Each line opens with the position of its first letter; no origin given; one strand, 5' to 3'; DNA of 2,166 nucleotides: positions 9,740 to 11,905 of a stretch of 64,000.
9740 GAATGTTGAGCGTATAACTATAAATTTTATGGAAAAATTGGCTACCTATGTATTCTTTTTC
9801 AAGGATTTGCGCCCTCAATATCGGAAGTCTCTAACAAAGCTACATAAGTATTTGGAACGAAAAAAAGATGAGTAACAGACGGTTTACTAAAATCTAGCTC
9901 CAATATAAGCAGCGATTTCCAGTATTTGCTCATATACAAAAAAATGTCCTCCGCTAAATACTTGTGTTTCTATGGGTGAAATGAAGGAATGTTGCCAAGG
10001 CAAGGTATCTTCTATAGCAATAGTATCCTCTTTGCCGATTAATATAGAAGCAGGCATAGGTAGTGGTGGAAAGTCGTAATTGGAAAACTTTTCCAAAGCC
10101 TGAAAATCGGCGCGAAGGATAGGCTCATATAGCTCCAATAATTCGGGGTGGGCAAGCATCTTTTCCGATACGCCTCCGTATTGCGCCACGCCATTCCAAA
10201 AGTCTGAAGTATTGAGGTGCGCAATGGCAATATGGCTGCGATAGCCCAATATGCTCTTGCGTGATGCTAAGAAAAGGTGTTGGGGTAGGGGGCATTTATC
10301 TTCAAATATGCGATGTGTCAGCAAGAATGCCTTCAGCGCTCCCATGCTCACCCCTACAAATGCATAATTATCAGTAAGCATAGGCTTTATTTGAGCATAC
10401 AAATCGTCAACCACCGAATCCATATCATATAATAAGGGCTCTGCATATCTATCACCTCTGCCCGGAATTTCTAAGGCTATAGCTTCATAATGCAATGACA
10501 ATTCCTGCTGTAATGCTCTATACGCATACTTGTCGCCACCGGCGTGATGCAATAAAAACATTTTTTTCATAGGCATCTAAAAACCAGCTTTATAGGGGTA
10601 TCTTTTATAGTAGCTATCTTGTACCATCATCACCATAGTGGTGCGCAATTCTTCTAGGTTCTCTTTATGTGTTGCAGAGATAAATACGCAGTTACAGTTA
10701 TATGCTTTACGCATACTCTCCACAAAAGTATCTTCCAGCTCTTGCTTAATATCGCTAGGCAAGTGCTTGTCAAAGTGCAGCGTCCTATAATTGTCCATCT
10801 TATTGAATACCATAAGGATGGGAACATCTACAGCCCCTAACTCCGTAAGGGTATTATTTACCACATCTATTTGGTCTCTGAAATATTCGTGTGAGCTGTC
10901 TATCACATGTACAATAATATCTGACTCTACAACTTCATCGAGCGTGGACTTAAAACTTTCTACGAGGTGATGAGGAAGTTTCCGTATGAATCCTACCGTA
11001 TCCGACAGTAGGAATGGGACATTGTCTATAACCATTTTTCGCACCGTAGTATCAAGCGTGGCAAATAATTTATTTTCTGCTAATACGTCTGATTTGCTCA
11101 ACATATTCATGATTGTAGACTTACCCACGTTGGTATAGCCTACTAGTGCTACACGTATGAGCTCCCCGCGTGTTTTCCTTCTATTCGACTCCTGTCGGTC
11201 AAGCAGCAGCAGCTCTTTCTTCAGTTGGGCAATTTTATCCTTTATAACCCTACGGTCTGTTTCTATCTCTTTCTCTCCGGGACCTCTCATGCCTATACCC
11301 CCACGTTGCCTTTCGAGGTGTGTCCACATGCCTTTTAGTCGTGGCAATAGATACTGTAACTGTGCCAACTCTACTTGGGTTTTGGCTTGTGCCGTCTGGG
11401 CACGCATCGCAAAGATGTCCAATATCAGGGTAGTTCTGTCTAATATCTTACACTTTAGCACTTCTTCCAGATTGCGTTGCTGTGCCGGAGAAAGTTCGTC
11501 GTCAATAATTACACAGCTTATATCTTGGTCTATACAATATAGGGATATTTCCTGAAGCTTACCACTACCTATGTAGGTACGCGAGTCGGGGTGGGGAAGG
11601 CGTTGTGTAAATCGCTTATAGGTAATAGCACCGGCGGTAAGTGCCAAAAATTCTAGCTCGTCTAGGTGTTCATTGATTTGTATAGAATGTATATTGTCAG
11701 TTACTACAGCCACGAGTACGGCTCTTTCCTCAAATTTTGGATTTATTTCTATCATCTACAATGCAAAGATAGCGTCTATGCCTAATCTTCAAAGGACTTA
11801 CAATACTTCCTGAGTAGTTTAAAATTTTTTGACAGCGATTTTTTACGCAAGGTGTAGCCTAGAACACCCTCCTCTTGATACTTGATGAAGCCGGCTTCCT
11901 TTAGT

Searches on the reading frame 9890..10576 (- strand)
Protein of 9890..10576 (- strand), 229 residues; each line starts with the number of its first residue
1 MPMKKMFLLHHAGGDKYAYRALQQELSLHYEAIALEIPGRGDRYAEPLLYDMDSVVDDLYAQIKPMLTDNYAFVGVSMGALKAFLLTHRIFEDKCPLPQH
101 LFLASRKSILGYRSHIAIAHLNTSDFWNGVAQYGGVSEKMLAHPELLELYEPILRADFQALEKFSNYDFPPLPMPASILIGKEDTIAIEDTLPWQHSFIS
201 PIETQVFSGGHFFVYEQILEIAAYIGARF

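Call 57: search_protein_families(library=pfam, proteins=[window:9890-10576:-], max_evalue=0.001)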
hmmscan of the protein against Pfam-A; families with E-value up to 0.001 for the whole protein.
window:9890-10576:- (229 aa): 3 families
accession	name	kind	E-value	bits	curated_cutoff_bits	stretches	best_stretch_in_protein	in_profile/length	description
PF00975.26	Thioesterase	-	3.5e-26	93.3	26.4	1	5-222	2-219/226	Thioesterase domain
PF12697.13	Abhydrolase_6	-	7.1e-07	30.5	26.3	1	8-216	2-209/217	Alpha/beta hydrolase family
PF00561.26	Abhydrolase_1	-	0.00078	19.6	25.8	0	7-90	3-90/245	alpha/beta hydrolase fold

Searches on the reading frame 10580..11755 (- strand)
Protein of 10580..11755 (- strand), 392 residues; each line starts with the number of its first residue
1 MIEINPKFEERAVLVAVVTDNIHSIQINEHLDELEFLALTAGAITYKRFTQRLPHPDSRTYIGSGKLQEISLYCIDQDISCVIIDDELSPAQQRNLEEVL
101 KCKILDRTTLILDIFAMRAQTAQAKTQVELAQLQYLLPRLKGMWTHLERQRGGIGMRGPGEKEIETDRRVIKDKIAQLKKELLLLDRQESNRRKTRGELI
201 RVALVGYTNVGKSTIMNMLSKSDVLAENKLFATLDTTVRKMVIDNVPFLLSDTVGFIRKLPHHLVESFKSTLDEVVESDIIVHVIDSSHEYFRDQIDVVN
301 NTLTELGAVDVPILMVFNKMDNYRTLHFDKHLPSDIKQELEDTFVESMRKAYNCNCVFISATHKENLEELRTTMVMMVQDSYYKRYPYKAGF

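Call 57: search_protein_families(library=pfam, proteins=[window:10580-11755:-], max_evalue=0.001)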
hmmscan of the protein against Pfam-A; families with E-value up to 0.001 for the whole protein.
window:10580-11755:- (392 aa): 10 families
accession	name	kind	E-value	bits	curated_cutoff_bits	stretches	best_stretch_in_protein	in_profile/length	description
PF13167.11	GTP-bdg_N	-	6e-33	113.7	25.4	1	29-116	2-89/89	GTP-binding GTPase N-terminal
PF16360.10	GTP-bdg_M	-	2.8e-31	108.3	29.5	1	118-196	1-79/79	GTP-binding GTPase Middle Region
PF01926.29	MMR_HSR1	-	1.3e-21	77.3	21.9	1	201-319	1-113/113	50S ribosome-binding GTPase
PF00025.27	Arf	-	1.5e-07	31.5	22.3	1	198-371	13-167/174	ADP-ribosylation factor family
PF00009.33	GTP_EFTU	-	2.9e-07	30.7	26.5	1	277-379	92-187/188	Elongation factor Tu GTP binding domain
PF02421.24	FeoB_N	-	5.6e-07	29.6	27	1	201-372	2-154/156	Ferrous iron transport protein B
PF00071.28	Ras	-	2.2e-05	24.5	21.6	1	202-376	2-158/162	Ras family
PF03193.22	RsgA_GTPase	-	3e-05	24.4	30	0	201-233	108-140/174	RsgA GTPase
PF04670.18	Gtr1_RagA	-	0.00017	21.6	22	1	202-355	2-154/232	Gtr1/RagA G protein conserved region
PF00350.29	Dynamin_N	-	0.00078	19.9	27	0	202-233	1-32/168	Dynamin family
